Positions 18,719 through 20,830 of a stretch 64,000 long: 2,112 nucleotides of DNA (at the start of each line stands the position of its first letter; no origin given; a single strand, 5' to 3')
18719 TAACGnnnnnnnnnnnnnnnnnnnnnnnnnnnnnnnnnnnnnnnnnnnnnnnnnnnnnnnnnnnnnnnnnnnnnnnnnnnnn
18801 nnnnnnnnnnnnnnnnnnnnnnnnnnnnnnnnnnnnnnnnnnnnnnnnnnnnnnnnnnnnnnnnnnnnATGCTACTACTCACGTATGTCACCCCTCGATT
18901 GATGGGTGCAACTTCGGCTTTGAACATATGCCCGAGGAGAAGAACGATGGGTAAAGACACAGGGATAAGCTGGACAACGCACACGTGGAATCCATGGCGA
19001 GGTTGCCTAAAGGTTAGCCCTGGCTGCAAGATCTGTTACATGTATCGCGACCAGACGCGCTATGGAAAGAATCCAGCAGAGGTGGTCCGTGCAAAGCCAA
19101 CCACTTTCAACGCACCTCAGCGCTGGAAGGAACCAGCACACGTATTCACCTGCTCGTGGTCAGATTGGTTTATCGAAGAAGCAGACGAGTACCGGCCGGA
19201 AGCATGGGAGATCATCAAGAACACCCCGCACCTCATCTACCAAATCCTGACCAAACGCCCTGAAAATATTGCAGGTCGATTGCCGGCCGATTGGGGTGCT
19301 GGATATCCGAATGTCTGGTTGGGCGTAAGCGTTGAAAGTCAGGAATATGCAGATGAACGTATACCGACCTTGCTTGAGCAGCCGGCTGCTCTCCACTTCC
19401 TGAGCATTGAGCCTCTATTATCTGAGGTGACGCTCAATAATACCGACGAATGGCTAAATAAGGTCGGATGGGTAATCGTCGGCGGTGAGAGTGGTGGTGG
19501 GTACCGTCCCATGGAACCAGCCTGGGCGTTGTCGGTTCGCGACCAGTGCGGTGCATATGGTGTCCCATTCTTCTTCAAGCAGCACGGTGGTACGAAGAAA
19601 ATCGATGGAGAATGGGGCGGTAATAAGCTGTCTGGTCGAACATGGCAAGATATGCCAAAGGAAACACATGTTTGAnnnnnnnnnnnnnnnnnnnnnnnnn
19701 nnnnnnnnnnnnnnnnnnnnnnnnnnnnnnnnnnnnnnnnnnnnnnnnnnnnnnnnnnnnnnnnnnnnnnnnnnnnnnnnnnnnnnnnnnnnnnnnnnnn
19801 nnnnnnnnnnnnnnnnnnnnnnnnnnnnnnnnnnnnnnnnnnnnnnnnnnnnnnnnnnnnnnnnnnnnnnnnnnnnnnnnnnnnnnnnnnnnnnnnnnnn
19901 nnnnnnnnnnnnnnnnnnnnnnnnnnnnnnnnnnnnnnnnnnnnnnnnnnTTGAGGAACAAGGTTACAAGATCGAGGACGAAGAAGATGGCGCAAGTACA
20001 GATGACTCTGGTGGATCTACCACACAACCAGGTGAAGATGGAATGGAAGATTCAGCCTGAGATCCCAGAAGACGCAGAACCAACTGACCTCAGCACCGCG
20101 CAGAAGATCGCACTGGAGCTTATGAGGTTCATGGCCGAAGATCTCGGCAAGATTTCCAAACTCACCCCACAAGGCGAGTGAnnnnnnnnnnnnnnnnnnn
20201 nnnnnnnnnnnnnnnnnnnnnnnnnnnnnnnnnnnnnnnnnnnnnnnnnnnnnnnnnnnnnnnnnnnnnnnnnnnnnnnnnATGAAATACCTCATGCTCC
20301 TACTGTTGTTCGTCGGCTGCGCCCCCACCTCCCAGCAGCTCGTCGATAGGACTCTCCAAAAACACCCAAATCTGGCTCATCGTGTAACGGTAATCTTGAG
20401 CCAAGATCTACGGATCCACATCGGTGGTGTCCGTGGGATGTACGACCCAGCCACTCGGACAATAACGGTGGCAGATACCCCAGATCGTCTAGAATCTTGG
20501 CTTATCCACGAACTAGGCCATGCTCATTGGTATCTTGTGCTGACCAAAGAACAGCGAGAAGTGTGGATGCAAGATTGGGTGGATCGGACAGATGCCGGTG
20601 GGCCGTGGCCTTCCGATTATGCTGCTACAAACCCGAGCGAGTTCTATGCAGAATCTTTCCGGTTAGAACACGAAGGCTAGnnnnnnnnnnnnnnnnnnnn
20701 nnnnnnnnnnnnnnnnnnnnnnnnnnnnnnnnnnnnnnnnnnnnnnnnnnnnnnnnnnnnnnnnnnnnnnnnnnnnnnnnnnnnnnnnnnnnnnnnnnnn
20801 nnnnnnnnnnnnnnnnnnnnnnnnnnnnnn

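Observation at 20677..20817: Double-glycine leader peptide gene (bacteriocin/RiPP-precursor-like) convergent with an HExxH lipoprotein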

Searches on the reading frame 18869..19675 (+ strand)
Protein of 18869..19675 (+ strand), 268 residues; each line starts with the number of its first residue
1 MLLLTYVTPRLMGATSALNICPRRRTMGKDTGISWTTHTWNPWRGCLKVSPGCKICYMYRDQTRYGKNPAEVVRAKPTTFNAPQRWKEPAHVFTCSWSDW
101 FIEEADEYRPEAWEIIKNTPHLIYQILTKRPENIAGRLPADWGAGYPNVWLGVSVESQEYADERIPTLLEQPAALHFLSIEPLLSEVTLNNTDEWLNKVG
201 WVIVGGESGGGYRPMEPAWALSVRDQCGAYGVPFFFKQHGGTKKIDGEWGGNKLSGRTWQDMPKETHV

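Call 5: search_protein_families(library=ncbifam, proteins=[window:18869-19675:+], max_evalue=10)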
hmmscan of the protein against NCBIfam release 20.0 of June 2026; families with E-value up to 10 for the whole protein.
window:18869-19675:+ (268 aa): 2 families
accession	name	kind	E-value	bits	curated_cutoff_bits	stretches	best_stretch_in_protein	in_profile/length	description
TIGR04471.1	rSAM_mob_pairA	equivalog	2.3e-14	53.4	355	1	52-238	19-196/220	radical SAM mobile pair protein A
NF007108.0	PRK09557.1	equivalog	0.18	11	443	1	220-257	128-164/303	fructokinase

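Call 6: search_protein_families(library=pfam, proteins=[window:18869-19675:+], max_evalue=10)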
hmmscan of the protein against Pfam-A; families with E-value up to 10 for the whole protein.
window:18869-19675:+ (268 aa): 1 family
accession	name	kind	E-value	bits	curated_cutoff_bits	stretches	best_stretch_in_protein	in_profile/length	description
PF07505.17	DUF5131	-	2.1e-74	250.5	28.9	1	31-263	2-243/243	Protein of unknown function (DUF5131)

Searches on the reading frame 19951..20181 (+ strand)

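Call 32: search_protein_families(library=ncbifam, proteins=[window:19951-20181:+], max_evalue=1)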
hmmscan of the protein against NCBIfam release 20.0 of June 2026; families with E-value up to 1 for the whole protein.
window:19951-20181:+ (76 aa): 1 family
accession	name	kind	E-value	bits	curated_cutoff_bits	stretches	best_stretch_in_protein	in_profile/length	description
NF007999.1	PRK10724.1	equivalog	0.045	14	258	1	5-43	63-100/144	type II toxin-antitoxin system RatA family toxin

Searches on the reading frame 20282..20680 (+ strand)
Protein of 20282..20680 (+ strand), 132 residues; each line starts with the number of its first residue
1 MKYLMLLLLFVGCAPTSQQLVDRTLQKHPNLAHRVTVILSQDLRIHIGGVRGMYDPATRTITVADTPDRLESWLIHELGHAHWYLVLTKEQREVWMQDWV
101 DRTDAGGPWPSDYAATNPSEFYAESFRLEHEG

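Call 5: search_protein_families(library=ncbifam, proteins=[window:20282-20680:+], max_evalue=10)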
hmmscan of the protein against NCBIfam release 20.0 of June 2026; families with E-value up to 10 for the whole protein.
window:20282-20680:+ (132 aa): 2 families
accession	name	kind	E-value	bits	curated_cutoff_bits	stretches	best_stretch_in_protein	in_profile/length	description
TIGR04099.1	biosn_Pnap_2097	hypoth_equivalog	0.02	14.5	125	1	71-92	13-34/259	Pnap_2097 family protein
TIGR04098.1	LnmK_bifunc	domain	0.042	13.1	100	1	70-93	14-38/270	LnmK family bifunctional acyltransferase/decarboxylase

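Call 6: search_protein_families(library=pfam, proteins=[window:20282-20680:+], max_evalue=10)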
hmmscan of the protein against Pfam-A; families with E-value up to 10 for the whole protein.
window:20282-20680:+ (132 aa): 2 families
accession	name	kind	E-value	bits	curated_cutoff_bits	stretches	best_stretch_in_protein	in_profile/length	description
PF07737.17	ATLF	-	0.018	15.2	27.4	1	75-128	115-168/193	Anthrax toxin lethal factor, N- and C-terminal domain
PF20573.4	DUF6782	-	0.087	12.5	27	1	48-82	66-102/241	Putative metallopeptidase family (DUF6782)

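Call 18: search_protein_families(library=phrogs, proteins=[window:20282-20680:+], max_evalue=1)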
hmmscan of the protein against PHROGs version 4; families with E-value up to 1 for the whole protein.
window:20282-20680:+ (132 aa): 6 families
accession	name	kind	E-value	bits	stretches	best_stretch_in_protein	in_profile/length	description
phrog_17197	-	other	0.025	15.3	0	69-99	164-194/326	peptidase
phrog_8415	-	unknown function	0.054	14.5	1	1-35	1-36/48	-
phrog_18142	-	unknown function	0.25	12.3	1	1-64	1-56/158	-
phrog_4415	-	other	0.25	11.8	1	51-91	156-197/279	peptidase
phrog_87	-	other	0.27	12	1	34-81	51-96/227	metallo-protease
phrog_4529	-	head and packaging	0.45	10.6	1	50-84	366-403/533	minor head protein and DNA pilot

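Call 23: find_related_loci(query=window:20282-20680:+, collection=viral_contigs, flank=10000)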
Query window:20282-20680:+ (132 aa) in viral_contigs; peptide patterns used: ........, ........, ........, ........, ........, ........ (x = any residue, [..] = any of these).
68 stretches matched a pattern, but none encodes a relative of the query by tblastn (E <= 1e-3).

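Call 31: search_solved_structures(query=window:20282-20680:+, max_evalue=10, show_alignments=2)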
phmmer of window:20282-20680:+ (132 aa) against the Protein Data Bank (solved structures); distinct sequences matched with E-value up to 10: 7.
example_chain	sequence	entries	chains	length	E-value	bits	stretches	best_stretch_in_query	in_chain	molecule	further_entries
4pkq_A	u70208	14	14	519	0.0045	20.1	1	50-130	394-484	Lethal factor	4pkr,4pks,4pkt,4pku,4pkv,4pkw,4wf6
1yqy_A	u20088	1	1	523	0.0046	20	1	50-130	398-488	Lethal factor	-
2l0r_A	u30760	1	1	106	0.0047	20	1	73-131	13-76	Lethal factor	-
4dv8_A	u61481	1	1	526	0.0047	20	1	50-130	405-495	Lethal factor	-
1j7n_A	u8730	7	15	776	0.006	19.7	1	50-130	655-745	Lethal Factor precursor | Lethal Factor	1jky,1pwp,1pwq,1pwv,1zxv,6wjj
6psn_L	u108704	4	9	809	0.0067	19.5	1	50-130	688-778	Lethal factor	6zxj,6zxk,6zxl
1pwu_A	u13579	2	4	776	0.1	15.6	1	50-130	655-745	Lethal factor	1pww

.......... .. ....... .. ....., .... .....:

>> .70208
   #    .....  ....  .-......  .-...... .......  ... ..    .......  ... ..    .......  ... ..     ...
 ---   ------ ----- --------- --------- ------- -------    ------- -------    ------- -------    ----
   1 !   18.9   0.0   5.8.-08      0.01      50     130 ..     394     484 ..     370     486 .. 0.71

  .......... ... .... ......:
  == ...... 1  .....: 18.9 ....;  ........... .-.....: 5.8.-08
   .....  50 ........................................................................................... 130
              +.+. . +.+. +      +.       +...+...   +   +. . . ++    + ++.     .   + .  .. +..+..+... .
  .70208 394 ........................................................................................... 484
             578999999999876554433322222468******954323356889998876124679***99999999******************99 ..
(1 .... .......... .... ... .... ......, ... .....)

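Call 52: search_protein_families(library=pfam, alignment_id=A3, max_evalue=0.00001)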
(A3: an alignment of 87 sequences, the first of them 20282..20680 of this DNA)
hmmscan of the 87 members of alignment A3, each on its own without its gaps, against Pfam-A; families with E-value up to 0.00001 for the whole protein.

A. member 1, window:20282-20680:+ (132 aa): 0 families

B. families by the number of members that match (of 87 scanned): 41 families (the first 25 are shown)
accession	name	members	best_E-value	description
PF07733.18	DNA_pol3_alpha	2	4.3e-31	Bacterial DNA polymerase III alpha NTPase domain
PF07068.17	Gp23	2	1.9e-10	Major capsid protein Gp23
PF00154.27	RecA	1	4.9e-108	recA bacterial DNA recombination protein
PF07505.17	DUF5131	1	2.1e-74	Protein of unknown function (DUF5131)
PF04095.22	NAPRTase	1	1.2e-55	Nicotinate phosphoribosyltransferase (NAPRTase) family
PF00483.29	NTP_transferase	1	7.7e-49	Nucleotidyl transferase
PF08719.17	NADAR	1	2.1e-45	NADAR domain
PF02811.25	PHP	1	6.1e-38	PHP domain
PF18127.6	NAMPT_N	1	3.7e-37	Nicotinamide phosphoribosyltransferase, N-terminal domain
PF00656.27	Peptidase_C14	1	1.3e-32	Caspase domain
PF24608.2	PDDEXK_15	1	1.2e-31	Phage putative PDDEXK endonuclease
PF17657.6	DNA_pol3_finger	1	1.8e-30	Bacterial DNA polymerase III alpha subunit finger domain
PF03167.25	UDG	1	3e-29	Uracil DNA glycosylase superfamily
PF01765.24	RRF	1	6.8e-26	Ribosome recycling factor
PF02739.22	5_3_exonuc_N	1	5.2e-23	5'-3' exonuclease, N-terminal resolvase-like domain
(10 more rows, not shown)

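Call 54: find_homologous_proteins(query=A4, max_evalue=0.001)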
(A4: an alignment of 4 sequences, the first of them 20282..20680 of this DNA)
Query A4 (4 sequences) (132 aa, profile of the alignment): 7 proteins with E <= 0.001 among 5536 candidates.
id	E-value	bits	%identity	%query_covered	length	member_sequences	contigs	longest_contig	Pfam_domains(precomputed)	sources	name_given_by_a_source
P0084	7.7e-47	176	27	80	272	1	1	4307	-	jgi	jgi:hypothetical protein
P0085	2.0e-28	117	100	61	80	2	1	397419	-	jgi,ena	-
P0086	2.6e-20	90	24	77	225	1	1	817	-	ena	-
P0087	1.3e-16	78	30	40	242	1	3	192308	-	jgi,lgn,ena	-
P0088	4.0e-16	77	21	89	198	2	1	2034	-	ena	-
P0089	7.9e-13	66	29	54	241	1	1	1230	-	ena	-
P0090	6.8e-7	47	30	58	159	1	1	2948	-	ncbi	-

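Call 55: find_encoding_contigs(protein=P0087, flank=6000, max_places=3)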
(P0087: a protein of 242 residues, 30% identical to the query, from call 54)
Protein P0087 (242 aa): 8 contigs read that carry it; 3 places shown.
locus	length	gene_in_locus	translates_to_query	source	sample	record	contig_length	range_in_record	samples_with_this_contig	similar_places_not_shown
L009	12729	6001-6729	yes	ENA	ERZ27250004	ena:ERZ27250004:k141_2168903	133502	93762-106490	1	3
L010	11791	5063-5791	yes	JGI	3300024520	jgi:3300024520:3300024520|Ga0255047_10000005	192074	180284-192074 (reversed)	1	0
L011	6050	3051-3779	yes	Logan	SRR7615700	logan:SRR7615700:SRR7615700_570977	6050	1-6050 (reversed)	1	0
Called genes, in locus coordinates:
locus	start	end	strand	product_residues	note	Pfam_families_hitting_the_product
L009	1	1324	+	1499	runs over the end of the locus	-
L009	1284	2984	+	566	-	-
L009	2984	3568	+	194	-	-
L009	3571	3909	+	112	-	-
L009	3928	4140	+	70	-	-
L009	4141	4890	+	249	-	-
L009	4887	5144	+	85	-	-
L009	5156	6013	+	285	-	PF13482:RNase_H_2 (faint)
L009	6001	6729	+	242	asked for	-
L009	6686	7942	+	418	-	PF02643:DUF192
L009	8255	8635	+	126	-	-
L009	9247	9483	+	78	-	-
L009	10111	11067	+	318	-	PF01734:Patatin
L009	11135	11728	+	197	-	-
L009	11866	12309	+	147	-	PF13238:AAA_18, PF13671:AAA_33 (weak)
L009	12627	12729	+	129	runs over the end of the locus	-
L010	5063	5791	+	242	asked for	-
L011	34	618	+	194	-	-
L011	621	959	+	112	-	-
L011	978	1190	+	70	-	-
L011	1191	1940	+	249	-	-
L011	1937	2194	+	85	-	-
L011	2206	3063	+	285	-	PF13482:RNase_H_2 (faint)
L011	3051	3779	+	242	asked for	-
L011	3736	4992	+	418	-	PF02643:DUF192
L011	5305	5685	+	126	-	-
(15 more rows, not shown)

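Call 56: find_encoding_contigs(protein=P0085, flank=3000, max_places=2)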
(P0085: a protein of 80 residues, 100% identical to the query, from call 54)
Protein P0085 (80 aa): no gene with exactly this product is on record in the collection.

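Call 71: predict_structure(alignment_id=A6)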
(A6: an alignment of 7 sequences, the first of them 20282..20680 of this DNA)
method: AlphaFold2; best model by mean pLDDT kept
length: 132 residues; sequences in the alignment: 7
mean_pLDDT: 88.5   pTM: 0.81
mean pLDDT of the five models: 88.5, 87.8, 86.6, 85.4, 72.0
residues with pLDDT >= 90: 97; 70-90: 15; 50-70: 17; < 50: 3
segments of 3 or more residues with pLDDT < 50: none
pLDDT, mean of each block of 10 residues (from residue 1): 58 83 95 95 62 94 89 96 98 98 93 94 97 81
secondary structure, 60 per line:
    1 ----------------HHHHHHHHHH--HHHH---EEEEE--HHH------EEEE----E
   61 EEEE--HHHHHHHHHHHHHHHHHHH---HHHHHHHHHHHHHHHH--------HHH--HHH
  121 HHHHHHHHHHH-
elements in order: H17-26 H29-32 E36-40 E52-55 E60-64 H67-85 H89-104 H118-131

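Call 73: fold_search(model_id=the predicted structure, library=pdb)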
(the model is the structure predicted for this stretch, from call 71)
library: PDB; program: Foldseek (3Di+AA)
matches with E <= 10: 111; with E <= 0.001: 0
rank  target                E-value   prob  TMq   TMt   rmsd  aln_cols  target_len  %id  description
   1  5d1t                  2.3e-03  1.00  0.48  0.16   6.2       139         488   22  Anthrax toxin lethal factor with hydroxamic acid inhibitor (released 2015-11-11)
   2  1pww_B                4.9e-03  1.00  0.49  0.11   6.2       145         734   18  Crystal structure of Anthrax Lethal Factor active site mutant protein complexed with an optimised peptide substrate in (released 2004-01-27)
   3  4pkt                  5.9e-03  1.00  0.47  0.14   5.2       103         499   29  Anthrax toxin lethal factor with bound small molecule inhibitor 13 (released 2014-11-12)
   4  4pku                  6.6e-03  1.00  0.47  0.15   5.1       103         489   29  Anthrax toxin lethal factor with bound small molecule inhibitor 15 (released 2014-11-12)
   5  4pks                  7.5e-03  1.00  0.46  0.15   5.8       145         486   19  Anthrax toxin lethal factor with bound small molecule inhibitor 11 (released 2014-11-12)
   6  4xm8                  7.9e-03  1.00  0.45  0.14   3.8        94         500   29  Anthrax toxin lethal factor with ligand-induced binding pocket (released 2015-11-11)
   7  4pkr                  8.9e-03  1.00  0.47  0.14   5.3       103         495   29  Anthrax toxin lethal factor with bound small molecule inhibitor 10 (released 2014-11-12)
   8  4xm6                  9.4e-03  1.00  0.47  0.15   5.3       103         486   29  Anthrax toxin lethal factor with ligand-induced binding pocket (released 2015-11-11)
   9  1pww_A                9.4e-03  1.00  0.47  0.11   6.5       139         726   21  Crystal structure of Anthrax Lethal Factor active site mutant protein complexed with an optimised peptide substrate in (released 2004-01-27)
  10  1pwp_B                1.1e-02  1.00  0.45  0.09   5.3       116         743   22  Crystal Structure of the Anthrax Lethal Factor complexed with Small Molecule Inhibitor NSC 12155 (released 2004-01-13)
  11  1pwu_B                1.1e-02  1.00  0.46  0.11   6.5       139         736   21  Crystal Structure of Anthrax Lethal Factor complexed with (3-(N-hydroxycarboxamido)-2-isobutylpropanoyl-Trp-methylamid (released 2004-02-03)
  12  1pwu_A                1.1e-02  0.99  0.45  0.10   6.4       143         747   20  Crystal Structure of Anthrax Lethal Factor complexed with (3-(N-hydroxycarboxamido)-2-isobutylpropanoyl-Trp-methylamid (released 2004-02-03)
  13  6zxj_I                1.1e-02  1.00  0.51  0.12   5.9       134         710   22  Fully-loaded anthrax lethal toxin in its heptameric pre-pore state, in which the third lethal factor is masked out (PA (released 2020-09-02)
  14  4wf6                  1.3e-02  1.00  0.45  0.13   3.8        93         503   29  Anthrax toxin lethal factor with bound small molecule inhibitor MK-31 (released 2015-09-09)
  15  1j7n_B                1.7e-02  1.00  0.44  0.09   5.4       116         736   24  Anthrax Toxin Lethal factor (released 2001-11-07)
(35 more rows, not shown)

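Call 74: search_protein_families(library=ncbifam, proteins=[P0087, P0090, P0086], max_evalue=0.1)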
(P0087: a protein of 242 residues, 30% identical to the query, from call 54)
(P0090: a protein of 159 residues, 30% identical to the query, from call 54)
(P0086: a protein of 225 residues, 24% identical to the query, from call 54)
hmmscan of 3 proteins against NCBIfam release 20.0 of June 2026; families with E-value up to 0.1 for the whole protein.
P0087 (242 aa): 1 family
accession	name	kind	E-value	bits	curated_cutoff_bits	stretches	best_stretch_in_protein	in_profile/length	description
TIGR02289.1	M3_not_pepF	subfamily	2.8e-05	22.9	442.35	1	88-142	304-358/549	M3 family oligoendopeptidase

P0090 (159 aa): 0 families

P0086 (225 aa): 1 family
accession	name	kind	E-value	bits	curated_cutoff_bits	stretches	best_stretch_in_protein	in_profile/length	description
NF047804.1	LIC13305_lipo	equivalog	0.003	17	250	1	18-104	83-176/274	LIC13305 family lipoprotein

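Call 79: search_protein_families(library=pfam, proteins=[P0087, L009:6686-7942:+], max_evalue=0.1)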
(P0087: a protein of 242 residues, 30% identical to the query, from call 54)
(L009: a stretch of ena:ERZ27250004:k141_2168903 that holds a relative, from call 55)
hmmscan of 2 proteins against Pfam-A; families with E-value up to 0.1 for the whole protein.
P0087 (242 aa): 2 families
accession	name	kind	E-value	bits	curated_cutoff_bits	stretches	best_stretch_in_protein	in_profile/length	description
PF08139.17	LPAM_1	-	0.038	14.9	20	1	5-21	2-18/18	Prokaryotic membrane lipoprotein lipid attachment site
PF09501.15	Bac_small_YrzI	-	0.067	13.8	23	0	222-240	26-44/45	Probable sporulation protein (Bac_small_yrzI)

L009:6686-7942:+ (418 aa): 1 family
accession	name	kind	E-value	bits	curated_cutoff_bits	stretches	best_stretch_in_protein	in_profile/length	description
PF02643.20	DUF192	-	9.7e-16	58.1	27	1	317-413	3-93/96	Uncharacterized ACR, COG1430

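Call 84: fold_search(model_id=the predicted structure, library=viral)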
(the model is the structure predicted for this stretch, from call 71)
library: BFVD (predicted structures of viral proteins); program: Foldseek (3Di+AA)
matches with E <= 10: 354; with E <= 0.001: 1
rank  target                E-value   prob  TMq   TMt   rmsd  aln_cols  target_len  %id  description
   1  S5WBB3                7.8e-04  1.00  0.61  0.25   6.8       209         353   14  Putative peptidase [Pseudomonas phage PaBG]
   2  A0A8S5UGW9            1.2e-03  1.00  0.62  0.46   4.2       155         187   17  Lethal factor [Myoviridae sp. ctshb19]
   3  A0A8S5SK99            2.0e-03  1.00  0.58  0.49   3.7       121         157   20  Lethal factor [Siphoviridae sp. ctrCN24]
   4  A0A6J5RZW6            2.5e-03  1.00  0.63  0.08   5.9       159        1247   18  Uncharacterized protein [uncultured Caudovirales phage]
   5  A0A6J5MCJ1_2          2.9e-03  1.00  0.58  0.09   4.3       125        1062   22  Uncharacterized protein [uncultured Caudovirales phage]
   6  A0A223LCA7            3.0e-03  1.00  0.48  0.32   6.4       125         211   20  IrrE N-terminal-like domain-containing protein [Bacillus phage PBS1]
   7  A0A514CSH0            3.2e-03  1.00  0.68  0.29   6.6       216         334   15  Uncharacterized protein [Achromobacter phage Motura]
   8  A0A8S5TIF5            3.4e-03  1.00  0.59  0.18   5.2       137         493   18  Minor capsid component [Myoviridae sp. ct9dX1]
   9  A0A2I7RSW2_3          5.2e-03  1.00  0.55  0.08   6.4       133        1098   14  (no name in the UniProt tables at hand)
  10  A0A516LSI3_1          5.8e-03  0.99  0.43  0.07   7.5       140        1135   16  (no name in the UniProt tables at hand)
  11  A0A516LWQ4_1          8.8e-03  1.00  0.61  0.10   4.2       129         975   22  (no name in the UniProt tables at hand)
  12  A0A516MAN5            9.3e-03  0.99  0.37  0.17   7.2        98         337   20  (no name in the UniProt tables at hand)
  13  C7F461                1.1e-02  0.98  0.42  0.35   7.4       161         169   16  (no name in the UniProt tables at hand)
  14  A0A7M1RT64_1          1.1e-02  1.00  0.53  0.09   5.2       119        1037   16  ART-PolyVal-like domain-containing protein [uncultured phage cr130_1]
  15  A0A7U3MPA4            1.2e-02  1.00  0.64  0.27   9.1       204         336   14  (no name in the UniProt tables at hand)
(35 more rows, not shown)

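Call 95: find_encoding_contigs(protein=P0090, flank=5000, max_places=3)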
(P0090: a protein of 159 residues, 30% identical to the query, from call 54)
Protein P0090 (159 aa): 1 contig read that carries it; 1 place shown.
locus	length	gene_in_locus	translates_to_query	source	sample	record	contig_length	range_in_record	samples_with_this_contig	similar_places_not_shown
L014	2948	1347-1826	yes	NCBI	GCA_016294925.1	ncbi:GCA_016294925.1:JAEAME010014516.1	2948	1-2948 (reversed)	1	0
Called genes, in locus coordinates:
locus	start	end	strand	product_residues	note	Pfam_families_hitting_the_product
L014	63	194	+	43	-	-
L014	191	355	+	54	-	-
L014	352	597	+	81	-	-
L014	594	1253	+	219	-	-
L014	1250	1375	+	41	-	-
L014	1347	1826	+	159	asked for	-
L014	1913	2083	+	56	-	-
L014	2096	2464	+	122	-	-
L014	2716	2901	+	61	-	PF00239:Resolvase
